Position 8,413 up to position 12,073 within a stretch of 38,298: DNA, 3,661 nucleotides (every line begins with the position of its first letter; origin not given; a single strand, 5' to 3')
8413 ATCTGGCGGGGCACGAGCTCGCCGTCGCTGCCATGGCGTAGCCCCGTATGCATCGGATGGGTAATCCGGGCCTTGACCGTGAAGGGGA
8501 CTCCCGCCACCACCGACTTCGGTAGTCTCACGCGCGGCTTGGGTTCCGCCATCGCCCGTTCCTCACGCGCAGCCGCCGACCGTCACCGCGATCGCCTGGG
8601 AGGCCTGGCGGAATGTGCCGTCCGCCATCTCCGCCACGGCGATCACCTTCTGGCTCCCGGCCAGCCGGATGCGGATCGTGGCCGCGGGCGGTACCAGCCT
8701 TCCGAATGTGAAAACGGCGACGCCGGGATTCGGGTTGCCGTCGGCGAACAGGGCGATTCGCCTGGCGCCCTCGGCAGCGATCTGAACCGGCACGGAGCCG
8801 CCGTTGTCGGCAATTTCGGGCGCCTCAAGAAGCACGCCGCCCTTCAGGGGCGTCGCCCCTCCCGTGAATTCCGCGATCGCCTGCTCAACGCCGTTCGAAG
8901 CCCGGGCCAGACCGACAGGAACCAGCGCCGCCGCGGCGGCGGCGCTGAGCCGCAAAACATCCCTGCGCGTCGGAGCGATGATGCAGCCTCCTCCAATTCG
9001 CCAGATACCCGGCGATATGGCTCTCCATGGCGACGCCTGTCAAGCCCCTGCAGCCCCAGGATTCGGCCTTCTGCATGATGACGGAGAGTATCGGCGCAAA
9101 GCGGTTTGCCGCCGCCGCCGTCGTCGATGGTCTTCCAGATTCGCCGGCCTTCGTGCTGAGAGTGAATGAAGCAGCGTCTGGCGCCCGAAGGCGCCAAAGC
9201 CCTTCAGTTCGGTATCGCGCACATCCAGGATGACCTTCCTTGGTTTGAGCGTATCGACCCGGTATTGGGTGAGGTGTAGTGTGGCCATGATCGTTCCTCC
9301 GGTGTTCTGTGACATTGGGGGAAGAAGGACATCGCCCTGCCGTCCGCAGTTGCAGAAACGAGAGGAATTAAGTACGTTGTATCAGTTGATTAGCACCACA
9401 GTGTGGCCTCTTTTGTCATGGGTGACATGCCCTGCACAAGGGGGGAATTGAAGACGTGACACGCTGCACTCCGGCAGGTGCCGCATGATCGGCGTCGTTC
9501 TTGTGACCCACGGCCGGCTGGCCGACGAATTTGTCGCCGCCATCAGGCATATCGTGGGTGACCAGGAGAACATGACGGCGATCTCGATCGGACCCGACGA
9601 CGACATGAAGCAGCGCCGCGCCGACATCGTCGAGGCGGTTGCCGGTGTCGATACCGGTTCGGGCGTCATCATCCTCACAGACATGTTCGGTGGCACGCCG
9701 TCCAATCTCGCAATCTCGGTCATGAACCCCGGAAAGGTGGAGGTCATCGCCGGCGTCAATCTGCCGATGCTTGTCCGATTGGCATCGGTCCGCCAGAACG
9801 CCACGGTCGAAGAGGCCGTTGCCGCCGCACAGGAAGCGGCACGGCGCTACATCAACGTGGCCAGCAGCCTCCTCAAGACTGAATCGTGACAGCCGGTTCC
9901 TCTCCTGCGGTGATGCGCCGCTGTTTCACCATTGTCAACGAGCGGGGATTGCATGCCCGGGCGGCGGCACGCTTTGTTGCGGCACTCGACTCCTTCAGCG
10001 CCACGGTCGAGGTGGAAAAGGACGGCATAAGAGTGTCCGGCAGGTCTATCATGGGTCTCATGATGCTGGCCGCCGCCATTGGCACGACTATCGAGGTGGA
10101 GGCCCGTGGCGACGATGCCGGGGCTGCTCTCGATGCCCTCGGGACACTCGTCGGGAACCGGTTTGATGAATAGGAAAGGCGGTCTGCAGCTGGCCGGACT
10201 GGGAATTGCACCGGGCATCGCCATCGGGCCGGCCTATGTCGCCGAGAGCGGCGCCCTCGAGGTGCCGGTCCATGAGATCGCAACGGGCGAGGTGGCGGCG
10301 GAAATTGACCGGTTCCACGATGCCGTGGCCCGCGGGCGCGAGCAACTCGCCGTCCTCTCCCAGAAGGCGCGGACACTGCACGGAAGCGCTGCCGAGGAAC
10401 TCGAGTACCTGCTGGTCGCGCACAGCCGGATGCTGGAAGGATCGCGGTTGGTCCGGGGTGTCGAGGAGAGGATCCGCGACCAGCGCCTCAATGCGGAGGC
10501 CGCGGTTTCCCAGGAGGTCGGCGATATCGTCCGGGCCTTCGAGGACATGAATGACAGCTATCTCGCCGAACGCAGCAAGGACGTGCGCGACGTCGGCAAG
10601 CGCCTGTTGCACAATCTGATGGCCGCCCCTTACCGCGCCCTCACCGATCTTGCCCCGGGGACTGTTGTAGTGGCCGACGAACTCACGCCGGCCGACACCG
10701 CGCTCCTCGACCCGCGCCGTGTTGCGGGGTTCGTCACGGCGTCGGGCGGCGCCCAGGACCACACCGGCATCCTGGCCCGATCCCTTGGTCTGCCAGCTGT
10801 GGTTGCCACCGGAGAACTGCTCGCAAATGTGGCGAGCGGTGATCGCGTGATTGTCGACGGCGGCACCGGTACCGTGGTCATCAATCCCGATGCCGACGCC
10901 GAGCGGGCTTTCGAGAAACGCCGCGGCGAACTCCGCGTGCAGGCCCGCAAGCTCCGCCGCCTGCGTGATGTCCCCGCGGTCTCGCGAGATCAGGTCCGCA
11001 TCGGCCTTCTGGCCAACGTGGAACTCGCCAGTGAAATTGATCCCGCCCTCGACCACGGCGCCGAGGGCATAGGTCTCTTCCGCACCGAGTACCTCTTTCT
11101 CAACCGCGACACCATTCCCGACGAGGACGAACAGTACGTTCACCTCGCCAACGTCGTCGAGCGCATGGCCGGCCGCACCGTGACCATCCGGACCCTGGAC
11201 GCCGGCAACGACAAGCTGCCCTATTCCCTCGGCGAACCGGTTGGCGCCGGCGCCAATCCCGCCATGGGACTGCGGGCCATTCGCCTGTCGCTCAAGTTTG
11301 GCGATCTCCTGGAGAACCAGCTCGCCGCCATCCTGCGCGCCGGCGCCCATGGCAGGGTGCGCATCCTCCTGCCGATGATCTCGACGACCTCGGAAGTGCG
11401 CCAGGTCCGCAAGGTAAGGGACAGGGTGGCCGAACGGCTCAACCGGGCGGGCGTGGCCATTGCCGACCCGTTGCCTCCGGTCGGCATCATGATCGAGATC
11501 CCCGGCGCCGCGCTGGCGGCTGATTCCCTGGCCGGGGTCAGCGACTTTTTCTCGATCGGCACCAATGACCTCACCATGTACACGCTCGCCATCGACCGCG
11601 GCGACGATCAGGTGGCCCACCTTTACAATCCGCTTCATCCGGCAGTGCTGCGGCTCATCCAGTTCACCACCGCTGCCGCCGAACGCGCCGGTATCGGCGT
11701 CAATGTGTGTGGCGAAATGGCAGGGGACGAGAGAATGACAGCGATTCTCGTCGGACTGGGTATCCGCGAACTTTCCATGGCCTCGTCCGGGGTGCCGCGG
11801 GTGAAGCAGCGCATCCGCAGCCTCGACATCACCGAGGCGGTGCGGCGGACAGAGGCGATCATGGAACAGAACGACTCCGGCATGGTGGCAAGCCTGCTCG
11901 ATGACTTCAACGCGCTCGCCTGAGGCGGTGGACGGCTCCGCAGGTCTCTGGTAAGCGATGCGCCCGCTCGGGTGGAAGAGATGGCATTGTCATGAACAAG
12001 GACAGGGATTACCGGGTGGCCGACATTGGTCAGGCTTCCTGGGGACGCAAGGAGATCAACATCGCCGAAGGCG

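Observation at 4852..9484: Sulfur-oxidation cargo with an integrase relic wedged inside a regulatory PTS gene string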

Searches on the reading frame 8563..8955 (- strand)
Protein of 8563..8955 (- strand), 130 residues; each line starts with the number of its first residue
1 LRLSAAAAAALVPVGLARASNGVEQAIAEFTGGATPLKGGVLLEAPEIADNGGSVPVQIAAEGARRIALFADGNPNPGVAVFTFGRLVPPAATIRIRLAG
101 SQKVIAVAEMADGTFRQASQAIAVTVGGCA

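Call 3: search_protein_families(library=pfam, proteins=[window:8563-8955:-])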
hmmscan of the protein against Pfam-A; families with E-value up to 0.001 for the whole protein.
window:8563-8955:- (130 aa): 1 family
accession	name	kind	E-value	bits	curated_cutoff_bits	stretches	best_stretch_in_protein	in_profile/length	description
PF13501.12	SoxY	-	6e-28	97.7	28.4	1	28-129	2-112/112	Sulfur oxidation protein SoxY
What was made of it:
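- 8563..8979 (-): soxY. The reading frame runs from the ATC at 8977-8979, which aligns with the ATG/GTG start in other cassette copies. The first canonical start is TTG 8955. Pfam SoxY (call 3).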

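Call 81: search_protein_families(library=ncbifam, proteins=[window:8563-8955:-], max_evalue=0.00001)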
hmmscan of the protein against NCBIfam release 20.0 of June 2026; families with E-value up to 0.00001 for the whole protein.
window:8563-8955:- (130 aa): 3 families
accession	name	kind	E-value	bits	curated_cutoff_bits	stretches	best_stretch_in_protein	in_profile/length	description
TIGR04488.1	SoxY_true_GGCGG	equivalog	9.6e-31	107.2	125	1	17-129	32-147/149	thiosulfate oxidation carrier protein SoxY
TIGR04487.1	SoxY_para_1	exception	6.8e-22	77.9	172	1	5-129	11-144/146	SoxY-related AACIE arm protein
TIGR04557.1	fuse_rel_SoxYZ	equivalog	2.2e-14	53.3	140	1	40-130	20-115/226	quinoprotein dehydrogenase-associated SoxYZ-like carrier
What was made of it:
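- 8563..8979 (-): NCBIfam SoxY_true 107 bits, below the cut-off of 125 (call 81).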

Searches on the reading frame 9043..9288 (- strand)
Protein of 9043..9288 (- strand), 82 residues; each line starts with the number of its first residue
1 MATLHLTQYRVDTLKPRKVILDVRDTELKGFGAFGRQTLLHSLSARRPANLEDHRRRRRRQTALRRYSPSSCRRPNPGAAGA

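Call 33: search_protein_families(library=pfam, proteins=[window:9043-9288:-], max_evalue=10)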
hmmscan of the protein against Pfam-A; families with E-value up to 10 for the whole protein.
seq(82 aa): 0 families
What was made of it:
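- Checked: Pfam alone did not recognise it (call 33).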

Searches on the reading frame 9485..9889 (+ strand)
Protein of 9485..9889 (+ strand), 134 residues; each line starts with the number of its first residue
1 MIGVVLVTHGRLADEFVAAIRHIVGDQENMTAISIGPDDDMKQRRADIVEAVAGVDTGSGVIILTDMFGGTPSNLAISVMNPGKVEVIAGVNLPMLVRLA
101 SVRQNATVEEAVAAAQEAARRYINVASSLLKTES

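Call 3: search_protein_families(library=pfam, proteins=[window:9485-9889:+])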
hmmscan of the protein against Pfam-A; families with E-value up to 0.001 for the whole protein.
window:9485-9889:+ (134 aa): 1 family
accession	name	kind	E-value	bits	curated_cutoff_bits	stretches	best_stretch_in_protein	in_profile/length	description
PF03610.21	EIIA-man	-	1.6e-31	109.3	21.4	1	3-115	1-115/116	PTS system fructose IIA component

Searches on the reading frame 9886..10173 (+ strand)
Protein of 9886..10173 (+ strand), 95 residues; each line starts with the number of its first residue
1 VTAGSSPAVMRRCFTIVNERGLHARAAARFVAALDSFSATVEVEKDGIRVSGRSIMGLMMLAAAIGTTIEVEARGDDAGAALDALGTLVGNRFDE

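Call 3: search_protein_families(library=pfam, proteins=[window:9886-10173:+])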
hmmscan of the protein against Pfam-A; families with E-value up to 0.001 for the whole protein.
window:9886-10173:+ (95 aa): 1 family
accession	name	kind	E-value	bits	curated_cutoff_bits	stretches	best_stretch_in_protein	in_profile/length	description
PF00381.24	PTS-HPr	-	4.4e-26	91.2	23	1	11-89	2-79/81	PTS HPr component phosphorylation site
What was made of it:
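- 9913..10173 (+): npr/ptsH (HPr). GTG 9886 is an alternative start. Pfam PTS-HPr (call 3).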

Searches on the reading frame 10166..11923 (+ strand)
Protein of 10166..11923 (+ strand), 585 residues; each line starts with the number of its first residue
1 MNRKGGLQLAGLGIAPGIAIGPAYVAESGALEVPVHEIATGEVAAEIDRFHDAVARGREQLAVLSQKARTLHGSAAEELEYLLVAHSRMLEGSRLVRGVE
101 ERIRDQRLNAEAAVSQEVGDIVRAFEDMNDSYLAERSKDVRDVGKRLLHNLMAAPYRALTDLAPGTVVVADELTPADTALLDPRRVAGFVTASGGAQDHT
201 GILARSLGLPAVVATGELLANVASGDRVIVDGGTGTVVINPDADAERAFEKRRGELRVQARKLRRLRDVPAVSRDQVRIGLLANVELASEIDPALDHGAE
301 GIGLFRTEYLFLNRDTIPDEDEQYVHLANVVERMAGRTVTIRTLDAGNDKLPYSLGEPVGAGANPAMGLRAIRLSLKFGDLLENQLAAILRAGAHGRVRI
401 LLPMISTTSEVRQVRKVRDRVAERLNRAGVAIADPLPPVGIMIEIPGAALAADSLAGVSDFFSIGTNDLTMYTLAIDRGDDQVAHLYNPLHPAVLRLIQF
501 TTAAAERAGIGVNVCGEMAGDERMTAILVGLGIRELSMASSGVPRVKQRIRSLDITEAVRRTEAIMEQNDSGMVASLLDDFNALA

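Call 81: search_protein_families(library=ncbifam, proteins=[window:10166-11923:+], max_evalue=0.00001)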
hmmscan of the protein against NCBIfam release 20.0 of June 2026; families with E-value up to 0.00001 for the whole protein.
window:10166-11923:+ (585 aa): 19 families
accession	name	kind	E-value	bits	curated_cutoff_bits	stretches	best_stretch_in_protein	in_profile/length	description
TIGR01417.1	PTS_I_fam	equivalog_domain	2.4e-154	514.9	341.7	1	9-578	1-564/565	phosphoenolpyruvate--protein phosphotransferase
NF008382.0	PRK11177.1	equivalog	6.6e-145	484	824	1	10-582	3-569/575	phosphoenolpyruvate-protein phosphotransferase PtsI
NF008283.0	PRK11061.1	equivalog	1.2e-105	354.4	583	1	8-579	170-732/748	phosphoenolpyruvate--protein phosphotransferase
NF005057.0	PRK06464.1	equivalog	7.2e-51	173.2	598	2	327-554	561-789/798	phosphoenolpyruvate synthase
TIGR01418.1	PEP_synth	equivalog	2.8e-46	158.3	739.75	2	326-553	554-782/784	pyruvate, water dikinase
TIGR01828.1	pyru_phos_dikin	equivalog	2.9e-33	114.9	843.45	2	363-503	653-797/865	pyruvate, phosphate dikinase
NF008478.1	PRK11377.1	equivalog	1.6e-29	103.3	520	1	21-237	260-470/473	dihydroxyacetone kinase phosphoryl donor subunit DhaM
NF006153.0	PRK08296.1-5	subfamily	3.4e-10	39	578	1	159-239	527-605/608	hypothetical protein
NF004881.0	PRK06241.2-2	equivalog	1.5e-08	33.4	883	1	165-243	817-893/898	phosphoenolpyruvate synthase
NF052631.1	prodigiosin_PigC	equivalog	3.3e-08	31.9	1300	1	185-240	827-882/883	prodigiosin ligase PigC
NF006150.0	PRK08296.1-2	subfamily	9.6e-08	30.7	650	1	160-242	527-607/633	hypothetical protein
NF004531.0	PRK05878.1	equivalog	3.2e-07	29.3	456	1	166-263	385-479/534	pyruvate, phosphate dikinase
NF004883.0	PRK06241.2-4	equivalog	8.5e-07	27.5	1063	1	187-247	860-920/928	phosphoenolpyruvate synthase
NF041857.1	RIF_Ptrans_rph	equivalog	1.5e-06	26.9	999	1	160-238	786-862/864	rifamycin-inactivating phosphotransferase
NF006149.0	PRK08296.1-1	equivalog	1.7e-06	26.7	730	1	164-237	493-564/568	hypothetical protein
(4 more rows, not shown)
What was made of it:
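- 10166..11923 (+): ptsI (EI, 585 aa, no GAF domain). NCBIfam PTS_I_fam 515 bits (call 81).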
